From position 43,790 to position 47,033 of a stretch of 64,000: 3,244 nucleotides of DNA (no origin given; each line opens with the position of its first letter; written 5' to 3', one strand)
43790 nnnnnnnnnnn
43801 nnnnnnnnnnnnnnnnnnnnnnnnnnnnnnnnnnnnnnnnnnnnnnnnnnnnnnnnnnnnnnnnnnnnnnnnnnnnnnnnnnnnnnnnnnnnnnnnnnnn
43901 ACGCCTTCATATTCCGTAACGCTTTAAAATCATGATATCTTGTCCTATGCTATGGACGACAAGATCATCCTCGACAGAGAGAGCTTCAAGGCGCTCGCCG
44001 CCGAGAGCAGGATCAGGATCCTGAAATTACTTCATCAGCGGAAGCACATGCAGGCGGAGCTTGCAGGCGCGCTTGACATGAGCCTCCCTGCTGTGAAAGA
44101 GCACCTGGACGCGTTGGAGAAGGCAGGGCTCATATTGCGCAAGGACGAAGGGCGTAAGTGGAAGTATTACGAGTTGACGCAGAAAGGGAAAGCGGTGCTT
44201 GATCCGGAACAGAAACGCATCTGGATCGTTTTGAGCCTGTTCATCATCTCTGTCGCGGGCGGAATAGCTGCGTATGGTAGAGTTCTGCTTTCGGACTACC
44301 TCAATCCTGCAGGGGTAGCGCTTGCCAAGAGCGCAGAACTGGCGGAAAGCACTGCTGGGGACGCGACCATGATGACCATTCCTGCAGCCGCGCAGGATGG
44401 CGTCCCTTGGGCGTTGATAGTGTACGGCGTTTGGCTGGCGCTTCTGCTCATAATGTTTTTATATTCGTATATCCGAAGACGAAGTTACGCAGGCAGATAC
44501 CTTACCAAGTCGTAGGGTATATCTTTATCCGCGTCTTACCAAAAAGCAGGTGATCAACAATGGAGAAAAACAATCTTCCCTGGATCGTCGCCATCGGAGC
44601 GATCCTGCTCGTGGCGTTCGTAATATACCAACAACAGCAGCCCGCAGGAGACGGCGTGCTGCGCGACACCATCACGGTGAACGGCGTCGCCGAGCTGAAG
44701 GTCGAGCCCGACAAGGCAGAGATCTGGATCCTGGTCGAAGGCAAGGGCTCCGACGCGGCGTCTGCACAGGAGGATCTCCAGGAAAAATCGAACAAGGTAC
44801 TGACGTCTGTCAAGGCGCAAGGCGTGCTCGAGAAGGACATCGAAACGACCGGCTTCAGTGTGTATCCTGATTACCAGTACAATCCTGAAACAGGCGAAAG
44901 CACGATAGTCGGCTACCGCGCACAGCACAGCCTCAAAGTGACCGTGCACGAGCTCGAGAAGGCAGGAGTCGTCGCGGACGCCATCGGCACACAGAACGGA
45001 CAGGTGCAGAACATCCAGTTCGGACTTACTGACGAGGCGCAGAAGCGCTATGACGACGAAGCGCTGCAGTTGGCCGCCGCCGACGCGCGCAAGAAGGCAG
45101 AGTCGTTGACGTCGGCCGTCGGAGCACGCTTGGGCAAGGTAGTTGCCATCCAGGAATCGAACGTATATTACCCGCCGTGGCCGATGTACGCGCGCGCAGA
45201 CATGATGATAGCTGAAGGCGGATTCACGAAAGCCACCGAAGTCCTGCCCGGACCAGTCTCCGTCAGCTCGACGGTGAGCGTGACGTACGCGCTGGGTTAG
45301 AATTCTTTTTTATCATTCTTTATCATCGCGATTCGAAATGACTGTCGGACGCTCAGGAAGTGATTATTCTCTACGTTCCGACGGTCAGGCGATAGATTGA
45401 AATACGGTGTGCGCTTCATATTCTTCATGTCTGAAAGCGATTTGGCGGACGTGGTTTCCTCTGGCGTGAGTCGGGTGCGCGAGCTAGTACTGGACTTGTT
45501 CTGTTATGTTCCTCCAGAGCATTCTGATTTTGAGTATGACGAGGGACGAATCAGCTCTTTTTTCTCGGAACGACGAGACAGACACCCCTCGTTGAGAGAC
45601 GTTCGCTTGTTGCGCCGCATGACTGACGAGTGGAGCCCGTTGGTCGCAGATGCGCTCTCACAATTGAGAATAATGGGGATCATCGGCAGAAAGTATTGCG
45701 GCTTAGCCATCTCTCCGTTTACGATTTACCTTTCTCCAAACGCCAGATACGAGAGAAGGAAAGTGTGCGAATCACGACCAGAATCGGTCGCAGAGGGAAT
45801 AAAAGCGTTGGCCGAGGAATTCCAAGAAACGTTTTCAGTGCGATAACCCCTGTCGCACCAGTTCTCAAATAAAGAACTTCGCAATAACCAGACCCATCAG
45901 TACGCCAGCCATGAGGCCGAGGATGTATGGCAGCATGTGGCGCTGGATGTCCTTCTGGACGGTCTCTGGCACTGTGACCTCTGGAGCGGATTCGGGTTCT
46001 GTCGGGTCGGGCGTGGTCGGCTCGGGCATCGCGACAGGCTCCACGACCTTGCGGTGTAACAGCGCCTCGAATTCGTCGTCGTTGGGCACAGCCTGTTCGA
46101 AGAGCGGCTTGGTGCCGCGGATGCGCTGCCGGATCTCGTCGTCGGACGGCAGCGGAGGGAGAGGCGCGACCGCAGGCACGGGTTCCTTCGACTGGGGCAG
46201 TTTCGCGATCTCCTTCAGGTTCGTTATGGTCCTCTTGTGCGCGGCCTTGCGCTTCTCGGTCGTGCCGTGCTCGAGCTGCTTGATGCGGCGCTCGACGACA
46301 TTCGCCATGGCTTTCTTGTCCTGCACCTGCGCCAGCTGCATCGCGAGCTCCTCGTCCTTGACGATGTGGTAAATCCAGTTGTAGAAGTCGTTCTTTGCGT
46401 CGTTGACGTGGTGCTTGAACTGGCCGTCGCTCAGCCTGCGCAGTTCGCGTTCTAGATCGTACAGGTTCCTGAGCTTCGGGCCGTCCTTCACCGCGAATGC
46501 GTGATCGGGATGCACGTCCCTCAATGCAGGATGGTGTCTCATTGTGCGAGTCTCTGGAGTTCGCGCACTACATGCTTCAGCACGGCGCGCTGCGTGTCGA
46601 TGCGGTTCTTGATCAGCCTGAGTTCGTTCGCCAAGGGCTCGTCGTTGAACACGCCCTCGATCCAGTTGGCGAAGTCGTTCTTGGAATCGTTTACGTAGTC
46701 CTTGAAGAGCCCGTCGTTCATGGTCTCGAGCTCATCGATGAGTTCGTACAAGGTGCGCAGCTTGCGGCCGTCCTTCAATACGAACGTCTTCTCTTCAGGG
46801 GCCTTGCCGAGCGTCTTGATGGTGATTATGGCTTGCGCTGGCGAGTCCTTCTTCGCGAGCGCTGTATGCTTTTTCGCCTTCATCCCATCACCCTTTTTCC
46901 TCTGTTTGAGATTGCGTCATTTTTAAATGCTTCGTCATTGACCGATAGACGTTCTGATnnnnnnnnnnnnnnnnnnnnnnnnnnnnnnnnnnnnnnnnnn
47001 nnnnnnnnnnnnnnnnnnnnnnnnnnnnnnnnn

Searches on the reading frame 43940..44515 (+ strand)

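Call 56: search_protein_families(library=pfam, proteins=[window:43940-44515:+], max_evalue=1)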
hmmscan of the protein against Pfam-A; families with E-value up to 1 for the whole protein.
window:43940-44515:+ (191 aa): 33 families (the best 25 are shown)
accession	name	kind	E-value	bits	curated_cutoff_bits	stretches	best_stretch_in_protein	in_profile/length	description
PF01022.26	HTH_5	-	3.3e-09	36.9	22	1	22-65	2-45/47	Bacterial regulatory protein, arsR family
PF25213.1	HVO_A0261_N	-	2.2e-08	34.3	35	1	20-88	9-72/86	HVO_A0261 N-terminal domain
PF12840.13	HTH_20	-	5.8e-07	29.8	27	1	19-65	1-48/51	Helix-turn-helix domain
PF13412.12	HTH_24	-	1.6e-06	28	21.9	1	23-65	4-47/48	Winged helix-turn-helix DNA-binding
PF01047.28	MarR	-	2.9e-06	27.5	24.6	1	23-68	4-50/59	MarR family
PF25212.1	HVO_A0114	-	2.4e-05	24.5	27.6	1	14-73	14-74/84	HVO_A0114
PF03551.20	PadR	-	3e-05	24.4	27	1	35-87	17-73/75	Transcriptional regulator PadR-like family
PF14947.12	HTH_45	-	6.6e-05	23.3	25.5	1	26-88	10-67/77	Winged helix-turn-helix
PF11313.14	DUF3116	-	0.0013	19.2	25.9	1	59-88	51-80/84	Protein of unknown function (DUF3116)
PF24409.1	wHTH-PRTase_assc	-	0.0015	19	27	1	27-89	3-57/83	wHTH-PRTase associated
PF22665.2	DUF6293_C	-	0.0017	19.2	27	1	53-87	65-98/101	DUF6293 C-terminal winged helix domain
PF24038.1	DUF7347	-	0.0018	18.9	27.6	1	14-87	3-74/77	Domain of unknown function (DUF7347)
PF10007.15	DUF2250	-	0.0031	18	24.4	1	25-69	11-56/93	Uncharacterized protein conserved in archaea (DUF2250)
PF07848.18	PaaX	-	0.0058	17.3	24.8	1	40-83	28-70/70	PaaX-like protein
PF08100.18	Dimerisation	-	0.006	16.8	25.6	1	17-86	20-90/93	O-methyltransferase dimerisation domain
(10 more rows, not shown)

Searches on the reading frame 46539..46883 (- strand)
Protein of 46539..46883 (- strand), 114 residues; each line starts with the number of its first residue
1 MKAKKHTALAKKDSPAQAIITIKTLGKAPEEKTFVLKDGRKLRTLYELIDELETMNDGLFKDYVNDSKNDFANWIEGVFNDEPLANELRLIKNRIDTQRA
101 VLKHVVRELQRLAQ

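Call 78: search_protein_families(library=pfam, proteins=[window:46539-46883:-], max_evalue=0.001)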
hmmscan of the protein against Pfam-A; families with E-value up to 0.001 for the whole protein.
window:46539-46883:- (114 aa): 1 family
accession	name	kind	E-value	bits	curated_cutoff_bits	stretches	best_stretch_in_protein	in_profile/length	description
PF19027.5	DUF5752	-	0.00016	21.5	23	0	66-93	55-82/208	Family of unknown function (DUF5752)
